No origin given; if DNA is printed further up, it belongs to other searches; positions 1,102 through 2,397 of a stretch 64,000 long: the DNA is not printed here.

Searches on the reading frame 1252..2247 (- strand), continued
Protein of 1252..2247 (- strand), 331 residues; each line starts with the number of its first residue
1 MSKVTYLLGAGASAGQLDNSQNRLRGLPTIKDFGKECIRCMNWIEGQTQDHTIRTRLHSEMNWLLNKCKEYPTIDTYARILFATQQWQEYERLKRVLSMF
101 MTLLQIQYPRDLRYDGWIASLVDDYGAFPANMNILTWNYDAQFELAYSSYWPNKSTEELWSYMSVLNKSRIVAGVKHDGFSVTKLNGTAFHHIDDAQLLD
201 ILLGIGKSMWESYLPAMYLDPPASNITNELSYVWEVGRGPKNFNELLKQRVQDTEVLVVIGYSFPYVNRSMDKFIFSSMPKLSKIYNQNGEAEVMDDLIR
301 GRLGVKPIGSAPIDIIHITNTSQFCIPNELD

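Call 36: search_protein_families(library=pfam, alignment_id=A3, max_evalue=0.00001)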
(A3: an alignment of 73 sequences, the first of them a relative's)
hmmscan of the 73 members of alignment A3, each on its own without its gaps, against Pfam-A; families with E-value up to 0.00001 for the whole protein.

A. member 1, L046:4087-5952:+ (622 aa): 1 family
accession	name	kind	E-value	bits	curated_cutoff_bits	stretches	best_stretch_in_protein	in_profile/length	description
PF01555.25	N6_N4_Mtase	-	4.1e-40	138.5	26.7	1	74-425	1-215/221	DNA methylase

B. families by the number of members that match (of 73 scanned): 82 families (the first 25 are shown)
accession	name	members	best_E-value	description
PF13304.12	AAA_21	5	5.9e-28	AAA domain, putative AbiEii toxin, Type IV TA system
PF13175.12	AAA_15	5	2.6e-20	AAA ATPase domain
PF02463.25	SMC_N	3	1.1e-11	RecF/RecN/SMC N terminal domain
PF01555.25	N6_N4_Mtase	2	7.4e-54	DNA methylase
PF18766.7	SWI2_SNF2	2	7.7e-50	SWI2/SNF2 ATPase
PF07669.17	Eco57I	2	1.6e-37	Eco57I restriction-modification methylase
PF04851.21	ResIII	2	1.6e-20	Type III restriction enzyme, res subunit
PF13476.12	AAA_23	2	4.9e-08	AAA domain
PF13443.12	HTH_26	2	4.8e-06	Cro/C1-type HTH DNA-binding domain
PF09561.16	RE_HpaII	1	3.7e-120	HpaII restriction endonuclease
PF02384.22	N6_Mtase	1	2e-116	N-6 DNA Methylase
PF19351.4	DUF5929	1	4.7e-107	Domain of unknown function (DUF5929)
PF13310.11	Virulence_RhuM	1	2.2e-104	Virulence protein RhuM family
PF00501.34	AMP-binding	1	9.5e-90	AMP-binding enzyme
PF11867.13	T1RH-like_C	1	4.9e-82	Type I restriction enzyme HindI endonuclease subunit-like, C-terminal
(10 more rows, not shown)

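Call 38: search_protein_families(library=padloc, alignment_id=A1, max_evalue=0.01)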
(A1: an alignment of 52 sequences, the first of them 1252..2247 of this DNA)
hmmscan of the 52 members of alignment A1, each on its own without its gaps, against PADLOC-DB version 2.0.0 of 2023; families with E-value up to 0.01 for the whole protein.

A. member 1, window:1252-2247:- (331 aa): 2 families
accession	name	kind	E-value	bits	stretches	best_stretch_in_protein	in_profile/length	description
PDLC02414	Aga_SIR2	-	0.00096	16.5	0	246-275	215-246/313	-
PDLC04084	SIR2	-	0.0026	15.1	0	243-265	297-319/414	-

B. families by the number of members that match (of 52 scanned): 10 families
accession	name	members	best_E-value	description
PDLC04084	SIR2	20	4.9e-08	-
PDLC02414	Aga_SIR2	12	1.9e-08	-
PDLC02408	Aga_SIR2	5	1.6e-06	Class II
PDLC04090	SIR2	2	0.0038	-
PDLC04093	SIR2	1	5.3e-07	-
PDLC04094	SIR2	1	0.00039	-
PDLC04081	SIR2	1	0.0022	-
PDLC04019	PD-Lambda-5_B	1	0.0036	-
PDLC00837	E1-E2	1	0.0084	E1-E2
PDLC03466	REase_II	1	0.0087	Type II restriction enzyme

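Call 53: search_protein_representatives(alignment_id=A1)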
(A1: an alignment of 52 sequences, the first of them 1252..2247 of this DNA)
Query: 52 sequences, 335 profile positions. Proteins with E-value up to 0.001 (for the whole library): 2740; up to 1e-10: 2357; up to 1e-30: 1621. The best 150 are listed.
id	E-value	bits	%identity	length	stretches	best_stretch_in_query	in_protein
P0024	1.1e-130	452.3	-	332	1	1-334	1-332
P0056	1.0e-121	422.8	-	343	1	2-334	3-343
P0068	3.2e-120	417.9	-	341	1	1-334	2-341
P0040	3.4e-118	411.2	-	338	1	1-334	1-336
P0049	5.8e-118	410.5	-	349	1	1-334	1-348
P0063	2.6e-117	408.3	-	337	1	1-334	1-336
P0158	2.9e-116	404.9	-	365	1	1-334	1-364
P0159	9.6e-115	399.9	-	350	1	1-334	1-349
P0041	2.8e-114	398.4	-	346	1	1-334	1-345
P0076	5.9e-113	394.0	-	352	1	1-332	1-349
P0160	3.2e-112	391.6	-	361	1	1-334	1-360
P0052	1.7e-111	389.2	-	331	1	2-334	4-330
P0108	2.4e-111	388.7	-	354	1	1-334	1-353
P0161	9.9e-111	386.7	-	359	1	1-334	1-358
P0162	2.5e-110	385.4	-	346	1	1-334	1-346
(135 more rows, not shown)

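Call 55: search_solved_structures(query=P0068, max_evalue=10, show_alignments=3)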
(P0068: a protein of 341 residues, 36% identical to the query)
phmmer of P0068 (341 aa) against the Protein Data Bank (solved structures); distinct sequences matched with E-value up to 10: 1.
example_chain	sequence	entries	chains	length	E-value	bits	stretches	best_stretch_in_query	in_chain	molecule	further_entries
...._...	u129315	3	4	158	0.26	13.8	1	269-311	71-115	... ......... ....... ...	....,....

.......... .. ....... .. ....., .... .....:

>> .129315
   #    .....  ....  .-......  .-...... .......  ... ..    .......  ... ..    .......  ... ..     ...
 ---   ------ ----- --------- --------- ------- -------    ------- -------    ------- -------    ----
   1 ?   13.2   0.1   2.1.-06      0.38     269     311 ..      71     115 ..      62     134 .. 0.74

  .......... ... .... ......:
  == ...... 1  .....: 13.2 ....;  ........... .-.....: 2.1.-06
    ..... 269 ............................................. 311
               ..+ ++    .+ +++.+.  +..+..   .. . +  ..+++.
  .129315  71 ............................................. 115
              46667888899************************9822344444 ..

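Call 57: search_protein_families(library=pfam, proteins=[P0014, P0022, P0068], max_evalue=0.01)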
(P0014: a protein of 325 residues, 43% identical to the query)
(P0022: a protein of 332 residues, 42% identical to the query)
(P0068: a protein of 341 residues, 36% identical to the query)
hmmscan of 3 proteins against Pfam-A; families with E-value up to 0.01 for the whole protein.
P0014 (325 aa): 1 family
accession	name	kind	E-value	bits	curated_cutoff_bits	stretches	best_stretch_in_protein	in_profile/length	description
PF13289.12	SIR2_2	-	7.7e-06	26.5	24.5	1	135-262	3-93/141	SIR2-like domain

P0022 (332 aa): 1 family
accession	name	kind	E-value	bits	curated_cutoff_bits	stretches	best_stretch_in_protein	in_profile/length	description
PF13289.12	SIR2_2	-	1.9e-05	25.2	24.5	1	140-296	3-124/141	SIR2-like domain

P0068 (341 aa): 1 family
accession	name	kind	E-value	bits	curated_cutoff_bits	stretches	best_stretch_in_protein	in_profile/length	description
PF13289.12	SIR2_2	-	2.4e-05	24.9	24.5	1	140-315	2-136/141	SIR2-like domain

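Call 61: find_encoding_contigs(protein=P0002, flank=5000, max_places=3)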
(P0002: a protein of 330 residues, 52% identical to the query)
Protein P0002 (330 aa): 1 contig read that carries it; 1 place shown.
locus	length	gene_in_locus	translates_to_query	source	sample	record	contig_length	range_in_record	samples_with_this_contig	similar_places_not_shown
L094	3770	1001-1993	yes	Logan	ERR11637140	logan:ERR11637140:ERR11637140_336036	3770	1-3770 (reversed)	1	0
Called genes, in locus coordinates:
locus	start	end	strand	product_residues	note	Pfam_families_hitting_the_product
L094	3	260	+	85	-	?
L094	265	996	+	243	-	-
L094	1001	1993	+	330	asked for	-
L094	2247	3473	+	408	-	PF01071:GARS_A, PF02222:ATP-grasp, PF02655:ATP-grasp_3 (weak), PF02786:CPSase_L_D2 (weak), PF07478:Dala_Dala_lig_C, PF13535:ATP-grasp_4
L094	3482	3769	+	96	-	?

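Call 62: find_encoding_contigs(protein=P0005, flank=5000, max_places=3)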
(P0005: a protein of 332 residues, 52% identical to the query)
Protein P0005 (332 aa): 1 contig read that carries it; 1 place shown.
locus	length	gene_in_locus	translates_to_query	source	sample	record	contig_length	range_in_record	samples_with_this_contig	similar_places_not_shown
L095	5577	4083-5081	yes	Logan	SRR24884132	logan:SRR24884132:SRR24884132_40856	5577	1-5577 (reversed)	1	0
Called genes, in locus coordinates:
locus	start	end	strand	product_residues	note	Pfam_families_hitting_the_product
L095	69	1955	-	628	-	PF10150:RNase_E_G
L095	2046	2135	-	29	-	-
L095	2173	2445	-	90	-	PF00216:Bac_DNA_binding, PF18291:HU-HIG (weak)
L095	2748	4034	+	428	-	PF00005:ABC_tran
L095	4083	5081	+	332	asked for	-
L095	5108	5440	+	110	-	-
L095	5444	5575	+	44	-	?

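Call 72: search_protein_families(library=padloc, proteins=[L046:4087-5952:+, L050:5325-8045:+, L005:4478-5992:+, L005:7018-9480:+, L081:11241-12122:-, L083:11078-12217:+, L025:8785-9975:+, L010:11019-12197:+, L027:11031-12209:+, L019:11101-12285:+], max_evalue=0.001)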
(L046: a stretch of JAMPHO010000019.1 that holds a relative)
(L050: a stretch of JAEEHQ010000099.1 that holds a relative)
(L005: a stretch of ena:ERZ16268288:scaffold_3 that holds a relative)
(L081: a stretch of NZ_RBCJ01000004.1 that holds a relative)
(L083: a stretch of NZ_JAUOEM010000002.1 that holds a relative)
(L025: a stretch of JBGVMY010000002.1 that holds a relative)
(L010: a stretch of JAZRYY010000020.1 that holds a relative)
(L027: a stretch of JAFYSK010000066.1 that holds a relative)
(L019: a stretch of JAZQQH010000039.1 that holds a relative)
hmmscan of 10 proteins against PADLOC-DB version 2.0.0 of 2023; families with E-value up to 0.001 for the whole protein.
L046:4087-5952:+ (622 aa): 59 families (the best 25 are shown)
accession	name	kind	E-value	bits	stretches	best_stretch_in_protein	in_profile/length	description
PDLC03636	MTase_III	-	2.1e-154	513.4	1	6-598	5-567/575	Type III methyltransferase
PDLC03635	MTase_III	-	4.1e-92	308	1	51-465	218-603/708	Type III methyltransferase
PDLC03644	MTase_III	-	5.1e-78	261.1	1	44-474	31-433/542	Type III methyltransferase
PDLC03638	MTase_III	-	1.1e-53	180.8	2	53-195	382-523/816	Type III methyltransferase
PDLC03634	MTase_III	-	2.3e-52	176.7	2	98-408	170-425/621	Type III methyltransferase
PDLC03641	MTase_III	-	4e-44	149.2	2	97-411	180-430/657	Type III methyltransferase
PDLC03640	MTase_III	-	1e-36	124.5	2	92-440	106-450/654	Type III methyltransferase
PDLC03354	MTase_II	-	6.4e-34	115.7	2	8-225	25-249/425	Type II methyltransferase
PDLC03642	MTase_III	-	4e-33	112.9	1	52-225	83-256/528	Type III methyltransferase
PDLC03637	MTase_III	-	2.1e-30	103.9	2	52-193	122-274/513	Type III methyltransferase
PDLC03633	MTase_III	-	1.2e-24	85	2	359-437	281-357/616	Type III methyltransferase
PDLC03639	MTase_III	-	1.7e-24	84.1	1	46-194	82-233/639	Type III methyltransferase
PDLC03300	MTase_II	-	8.7e-24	82.1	2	89-184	76-164/302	Type II methyltransferase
PDLC03371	MTase_II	-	2.3e-22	77.8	1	340-434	154-253/260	Type II methyltransferase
PDLC03646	MTase_III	-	2.1e-21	73.5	1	53-439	473-842/1057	Type III methyltransferase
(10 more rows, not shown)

L050:5325-8045:+ (907 aa): 9 families
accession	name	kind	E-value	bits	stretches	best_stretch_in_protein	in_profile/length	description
PDLC03648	REase_III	-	1.8e-157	524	1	89-905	2-861/871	Type III restriction enzyme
PDLC03647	REase_III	-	4.3e-21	72.8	2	371-456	501-585/989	Type III restriction enzyme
PDLC03650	REase_III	-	6.1e-16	56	1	202-463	222-459/898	Type III restriction enzyme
PDLC03658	mREase_IV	-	1.8e-09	33.9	1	207-423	338-545/953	Type IV methyl-directed restriction enzyme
PDLC03653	REase_III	-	3.6e-09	33.3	1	206-447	261-494/883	Type III restriction enzyme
PDLC03047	REase_I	-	1.4e-07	27.7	1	312-423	597-703/1107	Type I restriction enzyme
PDLC03651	REase_III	-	3.5e-07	26.7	1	368-405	397-434/873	Type III restriction enzyme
PDLC03649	REase_III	-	4e-07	26.3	1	388-436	503-551/973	Type III restriction enzyme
PDLC03659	mREase_IV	-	1.4e-05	21.1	1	206-422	337-552/945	Type IV methyl-directed restriction enzyme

L005:4478-5992:+ (505 aa): 8 families
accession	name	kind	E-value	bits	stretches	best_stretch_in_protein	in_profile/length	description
PDLC03375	MTase_II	-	2.4e-45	153.4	2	186-351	9-180/348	Type II methyltransferase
PDLC03626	REase_MTase_IIG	-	9.1e-42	140.8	1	20-477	862-1322/1359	Type IIG restriction enzyme-methyltransferase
PDLC03338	MTase_II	-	4.7e-08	30.2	1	29-114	132-214/604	Type II methyltransferase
PDLC03248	MTase_II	-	1.4e-06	25.3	0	160-197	59-95/521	Type II methyltransferase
PDLC04134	mad2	-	2.6e-06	24.5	1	26-271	270-436/492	mads_2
PDLC03227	MTase_II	-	3.1e-05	21.1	1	169-274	114-229/494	Type II methyltransferase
PDLC03313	MTase_II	-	0.00012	18.8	0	27-91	23-88/563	Type II methyltransferase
PDLC03293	MTase_II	-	0.00066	16.6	0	20-72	10-58/427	Type II methyltransferase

L005:7018-9480:+ (821 aa): 2 families
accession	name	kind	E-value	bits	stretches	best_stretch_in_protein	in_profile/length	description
PDLC03626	REase_MTase_IIG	-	3.3e-25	86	1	114-628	149-677/1359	Type IIG restriction enzyme-methyltransferase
PDLC05041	PDC-S57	-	0.00017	19.3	1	22-133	14-120/212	-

L081:11241-12122:- (294 aa): 0 families

L083:11078-12217:+ (380 aa): 1 family
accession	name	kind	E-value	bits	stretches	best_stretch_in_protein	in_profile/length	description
PDLC05032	PDC-S50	-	2.1e-09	35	1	9-96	7-90/387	-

L025:8785-9975:+ (397 aa): 69 families (the best 25 are shown)
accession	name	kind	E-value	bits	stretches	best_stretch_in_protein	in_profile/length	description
PDLC03371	MTase_II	-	1.7e-86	288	1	3-252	4-256/260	Type II methyltransferase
PDLC03216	MTase_II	-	6.2e-72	240.6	1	10-263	12-268/364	Type II methyltransferase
PDLC03738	oMTase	-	2.6e-69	231.8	1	12-273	23-288/376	orphan methyltransferase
PDLC03299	MTase_II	-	9.6e-42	141.5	2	168-266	177-278/296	Type II methyltransferase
PDLC03302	MTase_II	-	1.8e-37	127.4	1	10-252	5-264/626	Type II methyltransferase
PDLC03339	MTase_II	-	1.5e-30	104.3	2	159-250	182-273/399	Type II methyltransferase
PDLC03279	MTase_II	-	5.8e-29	98.8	1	21-249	368-585/587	Type II methyltransferase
PDLC03387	MTase_II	-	4.1e-28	96.3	1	103-252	131-280/289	Type II methyltransferase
PDLC03265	MTase_II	-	1.5e-27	95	2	152-251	232-331/333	Type II methyltransferase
PDLC03238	MTase_II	-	1.3e-26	91.7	2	118-265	240-377/428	Type II methyltransferase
PDLC03320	MTase_II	-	1.4e-25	88.1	2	160-257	186-283/289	Type II methyltransferase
PDLC03353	MTase_II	-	1.3e-23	81.8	1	1-251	1-253/260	Type II methyltransferase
PDLC03300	MTase_II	-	1.8e-21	74.5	1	8-250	10-278/302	Type II methyltransferase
PDLC03354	MTase_II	-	7.4e-19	66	1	183-255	317-389/425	Type II methyltransferase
PDLC03228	MTase_II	-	7.6e-18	63.2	1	186-250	143-207/227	Type II methyltransferase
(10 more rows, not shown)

L010:11019-12197:+ (393 aa): 0 families

L027:11031-12209:+ (393 aa): 0 families

L019:11101-12285:+ (395 aa): 106 families (the best 25 are shown)
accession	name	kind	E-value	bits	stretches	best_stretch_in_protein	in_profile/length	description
PDLC04570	PDC-M31A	-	1.7e-67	226.3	1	1-393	1-394/395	-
PDLC04541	PDC-M25A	-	3e-29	100.3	1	1-367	1-338/380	-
PDLC04176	HEC-01A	-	7.3e-29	99.3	1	2-392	3-370/371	-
PDLC02979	AriA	-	2.8e-22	78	1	1-338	1-372/373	-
PDLC04178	HEC-01A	-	3.7e-22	76.9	1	2-370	9-359/399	-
PDLC04182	HEC-01A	-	6.7e-22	76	1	2-389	4-401/406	-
PDLC02335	AbiLi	-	3.3e-21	73.7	1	1-393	49-286/326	AbiLi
PDLC04391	PDC-M07A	-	7.3e-21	72.6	1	1-356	1-365/412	-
PDLC04175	HEC-01A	-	4.2e-20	70.1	1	2-392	6-362/363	-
PDLC04392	PDC-M07A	-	6.3e-20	69.6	2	1-43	1-43/432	-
PDLC04393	PDC-M07A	-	2.3e-19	67.7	1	1-364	1-378/435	-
PDLC03878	NsnB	-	2.4e-19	68.3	1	1-350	1-292/345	-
PDLC02980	AriA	-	4.5e-19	67.5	2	159-340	120-304/304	-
PDLC04177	HEC-01A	-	2.9e-18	64.1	1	17-390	22-390/393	-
PDLC04389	PDC-M07A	-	3.1e-18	64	2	2-43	6-47/443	-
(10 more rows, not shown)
